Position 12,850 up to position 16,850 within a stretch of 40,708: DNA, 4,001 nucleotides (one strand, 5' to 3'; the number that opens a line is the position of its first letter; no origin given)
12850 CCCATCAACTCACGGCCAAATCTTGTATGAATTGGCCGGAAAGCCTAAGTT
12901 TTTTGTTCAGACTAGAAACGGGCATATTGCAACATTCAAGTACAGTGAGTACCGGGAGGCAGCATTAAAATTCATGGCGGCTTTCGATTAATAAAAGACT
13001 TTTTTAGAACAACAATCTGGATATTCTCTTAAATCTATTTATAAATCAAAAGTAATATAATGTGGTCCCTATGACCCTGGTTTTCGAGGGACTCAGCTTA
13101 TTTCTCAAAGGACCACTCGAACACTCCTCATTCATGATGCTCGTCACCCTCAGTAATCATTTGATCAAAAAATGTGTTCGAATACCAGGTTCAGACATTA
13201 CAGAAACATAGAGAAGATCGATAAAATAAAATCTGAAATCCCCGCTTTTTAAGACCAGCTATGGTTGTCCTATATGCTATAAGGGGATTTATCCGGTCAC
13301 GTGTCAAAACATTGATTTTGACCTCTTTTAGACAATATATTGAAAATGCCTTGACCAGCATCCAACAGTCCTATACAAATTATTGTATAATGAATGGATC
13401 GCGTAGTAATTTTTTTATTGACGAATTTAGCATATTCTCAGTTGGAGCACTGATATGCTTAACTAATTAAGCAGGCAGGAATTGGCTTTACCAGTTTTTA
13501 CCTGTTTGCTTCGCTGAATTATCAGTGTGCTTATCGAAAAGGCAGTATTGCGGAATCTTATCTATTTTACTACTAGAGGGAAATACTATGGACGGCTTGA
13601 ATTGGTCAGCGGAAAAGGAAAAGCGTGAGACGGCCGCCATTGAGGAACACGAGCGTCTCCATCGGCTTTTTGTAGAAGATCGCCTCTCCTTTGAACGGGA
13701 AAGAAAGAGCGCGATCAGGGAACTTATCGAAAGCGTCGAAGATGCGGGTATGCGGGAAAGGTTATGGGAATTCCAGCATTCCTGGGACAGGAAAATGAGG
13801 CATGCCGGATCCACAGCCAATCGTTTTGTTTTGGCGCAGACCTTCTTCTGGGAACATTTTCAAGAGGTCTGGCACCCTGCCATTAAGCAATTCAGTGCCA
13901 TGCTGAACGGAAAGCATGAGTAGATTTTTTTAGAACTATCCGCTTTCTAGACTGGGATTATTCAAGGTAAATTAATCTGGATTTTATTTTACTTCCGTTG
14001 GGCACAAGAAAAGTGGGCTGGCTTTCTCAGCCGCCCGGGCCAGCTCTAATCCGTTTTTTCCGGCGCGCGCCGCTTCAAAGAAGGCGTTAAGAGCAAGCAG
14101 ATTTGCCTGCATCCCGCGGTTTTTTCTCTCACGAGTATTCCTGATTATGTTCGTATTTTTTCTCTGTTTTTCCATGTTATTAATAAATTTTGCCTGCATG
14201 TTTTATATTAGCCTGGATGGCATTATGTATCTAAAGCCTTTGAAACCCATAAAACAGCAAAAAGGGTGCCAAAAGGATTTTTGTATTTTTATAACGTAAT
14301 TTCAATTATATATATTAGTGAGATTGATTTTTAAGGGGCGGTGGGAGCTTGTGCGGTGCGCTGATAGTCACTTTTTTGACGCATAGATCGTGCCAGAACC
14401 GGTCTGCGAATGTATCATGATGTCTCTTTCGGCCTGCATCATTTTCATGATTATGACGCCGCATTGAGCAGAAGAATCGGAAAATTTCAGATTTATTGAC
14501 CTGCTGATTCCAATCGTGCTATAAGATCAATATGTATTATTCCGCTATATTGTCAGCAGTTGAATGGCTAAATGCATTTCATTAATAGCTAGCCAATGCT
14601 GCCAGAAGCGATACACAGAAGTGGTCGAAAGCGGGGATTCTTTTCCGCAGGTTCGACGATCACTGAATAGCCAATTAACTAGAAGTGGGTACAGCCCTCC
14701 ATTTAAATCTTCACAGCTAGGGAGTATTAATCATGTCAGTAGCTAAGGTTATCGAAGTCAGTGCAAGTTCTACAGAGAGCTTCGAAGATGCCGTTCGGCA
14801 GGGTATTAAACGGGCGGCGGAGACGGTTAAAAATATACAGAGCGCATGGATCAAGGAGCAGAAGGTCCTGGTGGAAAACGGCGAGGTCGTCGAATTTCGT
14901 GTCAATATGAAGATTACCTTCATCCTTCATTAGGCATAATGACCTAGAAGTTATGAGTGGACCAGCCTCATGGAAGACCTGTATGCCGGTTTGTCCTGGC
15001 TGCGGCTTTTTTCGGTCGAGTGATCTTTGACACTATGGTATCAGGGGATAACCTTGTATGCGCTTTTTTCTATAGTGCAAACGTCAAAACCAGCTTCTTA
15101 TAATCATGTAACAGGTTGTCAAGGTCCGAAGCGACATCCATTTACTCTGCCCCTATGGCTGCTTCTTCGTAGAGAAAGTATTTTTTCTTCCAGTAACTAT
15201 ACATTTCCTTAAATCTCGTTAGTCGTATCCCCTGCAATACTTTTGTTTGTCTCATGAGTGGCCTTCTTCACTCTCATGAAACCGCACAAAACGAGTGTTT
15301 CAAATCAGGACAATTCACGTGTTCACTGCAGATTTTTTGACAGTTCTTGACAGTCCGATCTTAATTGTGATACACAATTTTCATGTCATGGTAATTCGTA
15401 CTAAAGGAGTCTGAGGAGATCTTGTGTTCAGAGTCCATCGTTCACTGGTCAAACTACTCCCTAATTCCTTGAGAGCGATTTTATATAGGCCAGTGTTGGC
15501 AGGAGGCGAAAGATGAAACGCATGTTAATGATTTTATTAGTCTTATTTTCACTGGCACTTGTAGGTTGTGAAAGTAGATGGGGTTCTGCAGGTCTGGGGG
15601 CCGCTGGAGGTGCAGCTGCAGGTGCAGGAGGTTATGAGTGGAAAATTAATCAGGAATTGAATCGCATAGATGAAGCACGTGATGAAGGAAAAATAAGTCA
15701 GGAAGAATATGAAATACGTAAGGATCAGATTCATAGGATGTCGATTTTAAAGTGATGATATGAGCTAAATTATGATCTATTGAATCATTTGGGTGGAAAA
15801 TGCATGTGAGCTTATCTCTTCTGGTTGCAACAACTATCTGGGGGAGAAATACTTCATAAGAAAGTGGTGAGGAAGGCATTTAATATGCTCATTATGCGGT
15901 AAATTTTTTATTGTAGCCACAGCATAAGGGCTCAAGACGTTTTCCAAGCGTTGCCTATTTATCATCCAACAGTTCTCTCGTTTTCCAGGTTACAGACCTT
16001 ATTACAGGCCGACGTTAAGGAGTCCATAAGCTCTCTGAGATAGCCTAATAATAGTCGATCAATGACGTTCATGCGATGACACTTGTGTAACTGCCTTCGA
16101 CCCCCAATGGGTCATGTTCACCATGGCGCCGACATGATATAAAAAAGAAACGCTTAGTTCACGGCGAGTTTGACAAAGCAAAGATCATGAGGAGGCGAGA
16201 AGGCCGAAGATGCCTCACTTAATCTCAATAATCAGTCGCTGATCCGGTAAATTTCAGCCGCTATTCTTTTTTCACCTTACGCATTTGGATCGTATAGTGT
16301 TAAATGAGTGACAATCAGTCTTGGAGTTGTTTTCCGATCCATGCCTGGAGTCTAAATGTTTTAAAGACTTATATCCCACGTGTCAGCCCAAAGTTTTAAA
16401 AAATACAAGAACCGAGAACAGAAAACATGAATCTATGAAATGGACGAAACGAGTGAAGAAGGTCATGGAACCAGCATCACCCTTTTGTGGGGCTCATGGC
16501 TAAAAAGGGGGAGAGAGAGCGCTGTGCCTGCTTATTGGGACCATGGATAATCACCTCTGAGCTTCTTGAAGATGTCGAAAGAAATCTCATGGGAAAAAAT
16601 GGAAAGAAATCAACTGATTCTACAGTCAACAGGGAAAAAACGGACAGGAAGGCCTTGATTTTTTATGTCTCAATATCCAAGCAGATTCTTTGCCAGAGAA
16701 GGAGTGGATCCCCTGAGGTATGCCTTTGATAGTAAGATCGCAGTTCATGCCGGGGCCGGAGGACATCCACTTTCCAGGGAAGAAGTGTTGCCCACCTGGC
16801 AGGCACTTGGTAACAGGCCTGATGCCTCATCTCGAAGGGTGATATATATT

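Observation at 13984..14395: Exact-consensus sigma54 promoter driving a ~240-nt terminator-bounded transcript that carries a chemoreceptor-tip-like mini-ORF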

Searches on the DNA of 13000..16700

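Call 9: search_rna_families(source=window, start=13000, end=16700, threshold=evalue, max_evalue=10)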
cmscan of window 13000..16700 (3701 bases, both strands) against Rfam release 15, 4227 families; matches with E-value up to 10: 3.
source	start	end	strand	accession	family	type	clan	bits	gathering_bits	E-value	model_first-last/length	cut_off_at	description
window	15983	16065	-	RF01574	DdR6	Gene; snRNA; snoRNA; CD-box;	-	19.1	90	9.1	1-86/86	no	Dictyostelium snoRNA DdR6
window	14241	14379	+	RF01295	SCARNA7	Gene; snRNA; snoRNA; scaRNA;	-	17.7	65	0.22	1-330/330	no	Small Cajal body-specific RNA 7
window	16530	16681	-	RF01946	KCNQ1OT1_1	Gene; lncRNA;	-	9.5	70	1.7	308-464/464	no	KCNQ1 overlapping transcript 1 conserved region 1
